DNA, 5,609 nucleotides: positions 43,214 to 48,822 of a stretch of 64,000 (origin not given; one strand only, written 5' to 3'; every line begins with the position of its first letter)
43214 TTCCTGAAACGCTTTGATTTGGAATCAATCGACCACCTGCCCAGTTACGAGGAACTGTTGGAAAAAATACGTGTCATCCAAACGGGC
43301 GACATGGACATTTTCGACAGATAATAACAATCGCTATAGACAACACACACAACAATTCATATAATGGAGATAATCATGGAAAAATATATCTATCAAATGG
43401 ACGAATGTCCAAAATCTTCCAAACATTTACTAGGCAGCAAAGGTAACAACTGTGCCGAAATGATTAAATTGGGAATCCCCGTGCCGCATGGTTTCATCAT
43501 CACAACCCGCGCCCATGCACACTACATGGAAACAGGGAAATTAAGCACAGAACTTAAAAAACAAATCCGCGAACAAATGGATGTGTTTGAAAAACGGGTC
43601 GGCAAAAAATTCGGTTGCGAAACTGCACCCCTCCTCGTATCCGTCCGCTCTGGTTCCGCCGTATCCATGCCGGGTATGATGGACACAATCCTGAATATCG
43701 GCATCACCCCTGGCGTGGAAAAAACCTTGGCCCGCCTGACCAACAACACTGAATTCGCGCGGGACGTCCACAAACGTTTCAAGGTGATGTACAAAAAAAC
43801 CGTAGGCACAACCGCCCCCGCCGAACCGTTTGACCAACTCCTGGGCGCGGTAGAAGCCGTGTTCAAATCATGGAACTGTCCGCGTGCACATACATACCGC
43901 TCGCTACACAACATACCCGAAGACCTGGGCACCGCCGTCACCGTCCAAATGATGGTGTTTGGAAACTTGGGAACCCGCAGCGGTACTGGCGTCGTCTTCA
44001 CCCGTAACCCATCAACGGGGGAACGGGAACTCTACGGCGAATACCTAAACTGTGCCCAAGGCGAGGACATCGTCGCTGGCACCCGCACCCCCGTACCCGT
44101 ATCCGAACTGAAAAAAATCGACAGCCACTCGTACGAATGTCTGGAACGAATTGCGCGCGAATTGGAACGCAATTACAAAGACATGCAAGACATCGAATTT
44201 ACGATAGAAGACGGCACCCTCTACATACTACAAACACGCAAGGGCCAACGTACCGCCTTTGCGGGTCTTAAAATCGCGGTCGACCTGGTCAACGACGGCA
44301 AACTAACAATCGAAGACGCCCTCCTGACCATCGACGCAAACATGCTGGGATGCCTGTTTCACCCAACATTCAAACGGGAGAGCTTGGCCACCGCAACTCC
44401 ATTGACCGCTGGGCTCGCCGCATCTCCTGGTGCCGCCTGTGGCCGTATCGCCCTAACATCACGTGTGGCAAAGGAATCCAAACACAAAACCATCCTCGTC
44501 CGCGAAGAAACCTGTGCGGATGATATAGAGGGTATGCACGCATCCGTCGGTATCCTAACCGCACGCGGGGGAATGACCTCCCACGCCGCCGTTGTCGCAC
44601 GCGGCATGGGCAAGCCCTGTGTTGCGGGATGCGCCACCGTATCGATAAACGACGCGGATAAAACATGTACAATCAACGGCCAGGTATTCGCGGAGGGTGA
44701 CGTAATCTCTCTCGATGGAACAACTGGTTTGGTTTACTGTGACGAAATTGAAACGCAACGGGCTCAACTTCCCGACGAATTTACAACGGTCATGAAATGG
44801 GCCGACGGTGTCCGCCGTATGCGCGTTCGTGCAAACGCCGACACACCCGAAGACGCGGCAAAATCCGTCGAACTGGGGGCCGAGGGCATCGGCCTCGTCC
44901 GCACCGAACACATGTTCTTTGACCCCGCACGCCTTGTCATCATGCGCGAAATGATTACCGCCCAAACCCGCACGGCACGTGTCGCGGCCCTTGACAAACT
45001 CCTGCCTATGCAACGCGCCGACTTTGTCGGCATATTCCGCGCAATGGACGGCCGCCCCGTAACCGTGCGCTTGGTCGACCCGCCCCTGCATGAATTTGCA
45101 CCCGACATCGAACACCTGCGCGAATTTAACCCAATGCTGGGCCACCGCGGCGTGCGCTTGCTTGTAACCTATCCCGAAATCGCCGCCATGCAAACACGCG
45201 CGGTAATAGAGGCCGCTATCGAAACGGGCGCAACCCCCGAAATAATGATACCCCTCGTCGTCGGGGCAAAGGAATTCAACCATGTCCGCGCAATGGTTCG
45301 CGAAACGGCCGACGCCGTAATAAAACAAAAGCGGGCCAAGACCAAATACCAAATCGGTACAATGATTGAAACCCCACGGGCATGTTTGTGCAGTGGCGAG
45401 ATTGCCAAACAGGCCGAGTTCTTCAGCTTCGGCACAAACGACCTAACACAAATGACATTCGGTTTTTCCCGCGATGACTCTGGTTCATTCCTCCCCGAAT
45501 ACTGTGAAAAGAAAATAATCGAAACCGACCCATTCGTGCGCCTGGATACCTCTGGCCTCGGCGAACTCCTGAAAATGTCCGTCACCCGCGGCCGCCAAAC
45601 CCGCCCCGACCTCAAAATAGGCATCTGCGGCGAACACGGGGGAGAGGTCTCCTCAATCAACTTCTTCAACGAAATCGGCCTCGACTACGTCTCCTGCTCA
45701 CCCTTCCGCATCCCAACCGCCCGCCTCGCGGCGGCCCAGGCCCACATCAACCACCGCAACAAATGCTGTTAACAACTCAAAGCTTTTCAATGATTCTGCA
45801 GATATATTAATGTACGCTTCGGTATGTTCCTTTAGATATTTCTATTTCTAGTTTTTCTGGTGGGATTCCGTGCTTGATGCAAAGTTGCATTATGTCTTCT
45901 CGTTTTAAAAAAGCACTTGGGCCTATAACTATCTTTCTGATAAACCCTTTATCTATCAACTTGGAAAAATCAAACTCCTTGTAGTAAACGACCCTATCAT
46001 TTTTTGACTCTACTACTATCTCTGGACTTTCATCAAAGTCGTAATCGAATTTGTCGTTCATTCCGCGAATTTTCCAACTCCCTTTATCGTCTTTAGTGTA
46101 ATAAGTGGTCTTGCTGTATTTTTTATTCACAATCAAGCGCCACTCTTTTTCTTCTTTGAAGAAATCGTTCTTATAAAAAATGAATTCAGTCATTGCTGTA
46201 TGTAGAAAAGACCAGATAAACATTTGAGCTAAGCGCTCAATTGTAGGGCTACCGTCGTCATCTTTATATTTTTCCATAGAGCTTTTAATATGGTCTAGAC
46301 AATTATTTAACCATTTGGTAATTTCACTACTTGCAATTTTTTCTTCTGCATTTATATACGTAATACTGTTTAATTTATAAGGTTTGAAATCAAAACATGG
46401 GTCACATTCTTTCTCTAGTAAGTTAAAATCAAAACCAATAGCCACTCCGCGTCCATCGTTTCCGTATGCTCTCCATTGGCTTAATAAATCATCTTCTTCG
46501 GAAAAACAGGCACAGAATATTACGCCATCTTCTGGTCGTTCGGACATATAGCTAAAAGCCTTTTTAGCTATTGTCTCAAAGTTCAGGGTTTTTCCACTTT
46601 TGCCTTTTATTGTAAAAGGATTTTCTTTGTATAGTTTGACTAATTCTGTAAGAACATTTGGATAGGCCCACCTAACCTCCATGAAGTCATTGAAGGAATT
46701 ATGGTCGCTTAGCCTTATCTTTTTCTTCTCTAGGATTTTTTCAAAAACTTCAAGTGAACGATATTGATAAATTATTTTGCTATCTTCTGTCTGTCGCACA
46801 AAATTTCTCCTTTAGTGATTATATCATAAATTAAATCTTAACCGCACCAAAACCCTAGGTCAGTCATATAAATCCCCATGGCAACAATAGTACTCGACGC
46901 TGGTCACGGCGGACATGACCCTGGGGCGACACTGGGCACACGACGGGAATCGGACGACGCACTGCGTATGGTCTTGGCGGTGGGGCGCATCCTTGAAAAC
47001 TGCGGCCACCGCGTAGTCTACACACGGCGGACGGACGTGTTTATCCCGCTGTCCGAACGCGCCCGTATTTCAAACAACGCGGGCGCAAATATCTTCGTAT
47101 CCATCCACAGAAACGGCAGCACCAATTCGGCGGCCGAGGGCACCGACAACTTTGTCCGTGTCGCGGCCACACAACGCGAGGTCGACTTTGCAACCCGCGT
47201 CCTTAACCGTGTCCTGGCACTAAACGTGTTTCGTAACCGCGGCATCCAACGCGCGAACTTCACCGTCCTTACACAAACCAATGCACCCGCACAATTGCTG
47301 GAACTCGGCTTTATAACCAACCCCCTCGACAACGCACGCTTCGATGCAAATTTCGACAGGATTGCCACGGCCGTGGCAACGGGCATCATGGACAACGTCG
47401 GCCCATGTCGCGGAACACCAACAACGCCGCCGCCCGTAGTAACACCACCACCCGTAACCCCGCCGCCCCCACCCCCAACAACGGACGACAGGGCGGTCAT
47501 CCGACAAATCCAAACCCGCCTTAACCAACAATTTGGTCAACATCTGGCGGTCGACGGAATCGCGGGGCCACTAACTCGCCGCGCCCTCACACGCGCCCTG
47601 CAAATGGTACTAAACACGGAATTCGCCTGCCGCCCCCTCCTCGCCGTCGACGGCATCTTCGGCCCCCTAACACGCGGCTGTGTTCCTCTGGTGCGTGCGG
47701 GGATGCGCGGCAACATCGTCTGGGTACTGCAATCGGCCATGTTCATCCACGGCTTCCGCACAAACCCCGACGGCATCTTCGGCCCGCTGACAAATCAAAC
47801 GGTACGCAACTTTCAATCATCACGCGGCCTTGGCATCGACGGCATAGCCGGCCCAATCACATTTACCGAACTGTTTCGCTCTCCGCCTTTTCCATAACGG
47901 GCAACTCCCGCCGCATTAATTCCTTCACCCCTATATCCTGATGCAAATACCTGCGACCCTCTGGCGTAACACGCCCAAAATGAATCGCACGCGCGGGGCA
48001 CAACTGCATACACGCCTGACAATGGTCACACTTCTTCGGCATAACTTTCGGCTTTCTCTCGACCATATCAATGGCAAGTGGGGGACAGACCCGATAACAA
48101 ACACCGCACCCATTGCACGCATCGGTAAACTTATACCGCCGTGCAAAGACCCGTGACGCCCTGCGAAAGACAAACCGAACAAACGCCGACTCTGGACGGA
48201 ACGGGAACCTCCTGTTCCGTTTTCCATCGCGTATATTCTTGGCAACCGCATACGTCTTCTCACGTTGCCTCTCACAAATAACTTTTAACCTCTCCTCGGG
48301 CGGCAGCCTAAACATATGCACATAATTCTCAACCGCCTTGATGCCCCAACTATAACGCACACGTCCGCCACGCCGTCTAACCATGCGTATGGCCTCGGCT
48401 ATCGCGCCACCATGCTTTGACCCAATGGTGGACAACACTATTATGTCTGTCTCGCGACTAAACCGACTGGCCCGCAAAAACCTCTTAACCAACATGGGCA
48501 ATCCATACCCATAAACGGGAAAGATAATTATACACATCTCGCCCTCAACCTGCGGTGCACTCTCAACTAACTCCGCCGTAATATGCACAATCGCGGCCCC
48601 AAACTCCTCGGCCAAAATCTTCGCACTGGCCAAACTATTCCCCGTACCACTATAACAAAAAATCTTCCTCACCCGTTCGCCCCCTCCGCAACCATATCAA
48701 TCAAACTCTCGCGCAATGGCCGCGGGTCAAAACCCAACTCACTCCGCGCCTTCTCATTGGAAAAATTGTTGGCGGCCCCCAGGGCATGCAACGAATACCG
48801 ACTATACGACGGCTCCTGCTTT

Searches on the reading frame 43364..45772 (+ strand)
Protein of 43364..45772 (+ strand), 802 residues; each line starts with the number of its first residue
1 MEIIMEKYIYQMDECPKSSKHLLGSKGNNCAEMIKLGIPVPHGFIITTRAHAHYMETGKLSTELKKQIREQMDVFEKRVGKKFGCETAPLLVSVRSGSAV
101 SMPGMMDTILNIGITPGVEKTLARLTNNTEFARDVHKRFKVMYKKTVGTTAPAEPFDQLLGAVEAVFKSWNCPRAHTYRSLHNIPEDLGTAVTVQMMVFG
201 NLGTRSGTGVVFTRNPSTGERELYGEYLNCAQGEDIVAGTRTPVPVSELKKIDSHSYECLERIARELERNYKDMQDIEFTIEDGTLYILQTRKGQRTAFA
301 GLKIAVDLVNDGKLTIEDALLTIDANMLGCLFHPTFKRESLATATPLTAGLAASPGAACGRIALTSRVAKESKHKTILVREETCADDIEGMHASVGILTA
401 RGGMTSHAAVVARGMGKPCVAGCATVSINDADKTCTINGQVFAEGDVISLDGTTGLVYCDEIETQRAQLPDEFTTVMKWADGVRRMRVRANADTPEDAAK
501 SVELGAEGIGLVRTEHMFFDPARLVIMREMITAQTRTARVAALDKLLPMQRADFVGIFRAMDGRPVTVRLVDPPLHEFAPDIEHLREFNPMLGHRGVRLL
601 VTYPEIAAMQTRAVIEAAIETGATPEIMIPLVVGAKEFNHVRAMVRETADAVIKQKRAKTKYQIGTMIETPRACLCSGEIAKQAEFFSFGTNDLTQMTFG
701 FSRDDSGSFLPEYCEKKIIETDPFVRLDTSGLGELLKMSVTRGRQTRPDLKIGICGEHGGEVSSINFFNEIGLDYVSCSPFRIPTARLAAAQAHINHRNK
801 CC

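Call 56: search_protein_families(library=pfam, proteins=[window:43364-45772:+], max_evalue=0.00001)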
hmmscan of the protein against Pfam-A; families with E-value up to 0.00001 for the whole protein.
window:43364-45772:+ (802 aa): 3 families
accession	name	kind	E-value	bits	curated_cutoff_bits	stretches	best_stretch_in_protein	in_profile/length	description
PF02896.24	PEP-utilizers_C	-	8.1e-80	268.6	22.8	1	472-794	6-292/293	PEP-utilising enzyme, PEP-binding domain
PF01326.24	PPDK_N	-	8.2e-48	163.8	27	3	61-243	74-217/328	Pyruvate phosphate dikinase, AMP/ATP-binding domain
PF00391.29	PEP-utilizers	-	2.8e-22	78.5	23.1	1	374-455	3-72/72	PEP-utilising enzyme, mobile domain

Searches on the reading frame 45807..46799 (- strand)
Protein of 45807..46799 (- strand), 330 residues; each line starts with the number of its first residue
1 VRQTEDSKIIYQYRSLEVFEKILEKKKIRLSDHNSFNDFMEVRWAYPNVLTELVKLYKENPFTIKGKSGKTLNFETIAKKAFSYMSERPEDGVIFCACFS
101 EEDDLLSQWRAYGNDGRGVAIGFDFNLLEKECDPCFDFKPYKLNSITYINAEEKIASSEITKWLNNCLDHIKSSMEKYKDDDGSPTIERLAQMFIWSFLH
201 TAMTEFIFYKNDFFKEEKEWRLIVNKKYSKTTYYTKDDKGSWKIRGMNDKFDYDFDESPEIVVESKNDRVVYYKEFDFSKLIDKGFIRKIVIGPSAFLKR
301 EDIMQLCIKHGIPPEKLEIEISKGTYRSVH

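Call 80: search_protein_families(library=pfam, proteins=[window:45807-46799:-], max_evalue=0.0001)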
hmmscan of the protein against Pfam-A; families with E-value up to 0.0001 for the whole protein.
window:45807-46799:- (330 aa): 1 family
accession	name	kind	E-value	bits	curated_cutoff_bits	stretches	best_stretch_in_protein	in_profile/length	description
PF11185.13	DUF2971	-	8.4e-14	53.1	22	1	108-222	1-89/89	Protein of unknown function (DUF2971)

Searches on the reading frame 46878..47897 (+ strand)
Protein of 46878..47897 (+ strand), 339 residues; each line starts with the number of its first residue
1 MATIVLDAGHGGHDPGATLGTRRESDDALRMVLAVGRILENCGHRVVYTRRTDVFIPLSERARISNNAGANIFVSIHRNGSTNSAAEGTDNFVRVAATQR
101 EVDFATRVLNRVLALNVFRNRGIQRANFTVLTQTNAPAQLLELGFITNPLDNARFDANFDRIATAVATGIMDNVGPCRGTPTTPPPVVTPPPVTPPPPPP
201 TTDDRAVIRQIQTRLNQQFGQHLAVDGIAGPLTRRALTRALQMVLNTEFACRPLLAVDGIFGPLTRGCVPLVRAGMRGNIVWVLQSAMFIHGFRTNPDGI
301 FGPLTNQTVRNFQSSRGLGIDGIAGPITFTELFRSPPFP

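Call 80: search_protein_families(library=pfam, proteins=[window:46878-47897:+], max_evalue=0.0001)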
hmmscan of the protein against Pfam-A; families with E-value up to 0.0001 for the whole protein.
window:46878-47897:+ (339 aa): 3 families
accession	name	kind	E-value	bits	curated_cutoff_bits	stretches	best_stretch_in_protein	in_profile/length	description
PF01520.23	Amidase_3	-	1.7e-44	152.4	27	1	4-170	1-172/174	N-acetylmuramoyl-L-alanine amidase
PF01471.23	PG_binding_1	-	3.5e-15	56.4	23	1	290-331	14-56/57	Putative peptidoglycan binding domain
PF09374.15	PG_binding_3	-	2.2e-08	34.6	24.6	0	211-239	6-33/76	Predicted Peptidoglycan domain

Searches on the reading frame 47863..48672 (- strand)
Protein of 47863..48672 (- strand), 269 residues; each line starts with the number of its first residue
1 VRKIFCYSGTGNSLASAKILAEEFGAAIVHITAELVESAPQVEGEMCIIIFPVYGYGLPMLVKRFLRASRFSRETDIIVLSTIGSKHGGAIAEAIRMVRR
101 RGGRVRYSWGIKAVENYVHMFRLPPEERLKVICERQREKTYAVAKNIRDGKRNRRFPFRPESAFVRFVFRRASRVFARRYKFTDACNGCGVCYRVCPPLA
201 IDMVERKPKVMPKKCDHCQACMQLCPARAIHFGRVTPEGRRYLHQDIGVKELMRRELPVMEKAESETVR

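Call 81: search_protein_families(library=pfam, proteins=[window:47863-48672:-], max_evalue=0.0001)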
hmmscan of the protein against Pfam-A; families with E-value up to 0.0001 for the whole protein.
window:47863-48672:- (269 aa): 11 families
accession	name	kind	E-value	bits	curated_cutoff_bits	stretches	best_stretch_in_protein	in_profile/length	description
PF00037.32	Fer4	-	9.1e-11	41.6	21.1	2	183-201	5-23/24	4Fe-4S binding domain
PF12838.12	Fer4_7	-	4.9e-09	36.9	27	1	186-229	2-52/52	4Fe-4S dicluster domain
PF12837.12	Fer4_6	-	1.8e-08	34.3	25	0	184-201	7-24/24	4Fe-4S binding domain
PF13237.11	Fer4_10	-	2.7e-08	34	25.5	1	183-226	6-53/53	4Fe-4S dicluster domain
PF13484.11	Fer4_16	-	1.4e-07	32.6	30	0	214-254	1-42/66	4Fe-4S double cluster binding domain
PF13187.11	Fer4_9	-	2.1e-07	31.3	27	1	185-230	1-52/52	4Fe-4S dicluster domain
PF13534.11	Fer4_17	-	3e-06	28.1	22.2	0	185-201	1-17/61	4Fe-4S dicluster domain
PF12797.12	Fer4_2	-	4.1e-06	26.8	24.5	0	183-197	7-21/22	4Fe-4S binding domain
PF12800.12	Fer4_4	-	3.8e-05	24.1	24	0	184-197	2-15/17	4Fe-4S binding domain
PF25160.1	LdpA_Fe-S-bd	-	6.9e-05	23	27.6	0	183-205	25-47/49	LdpA Fe-S cluster-binding domain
PF14697.11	Fer4_21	-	9.3e-05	22.9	35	0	184-231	6-58/59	4Fe-4S dicluster domain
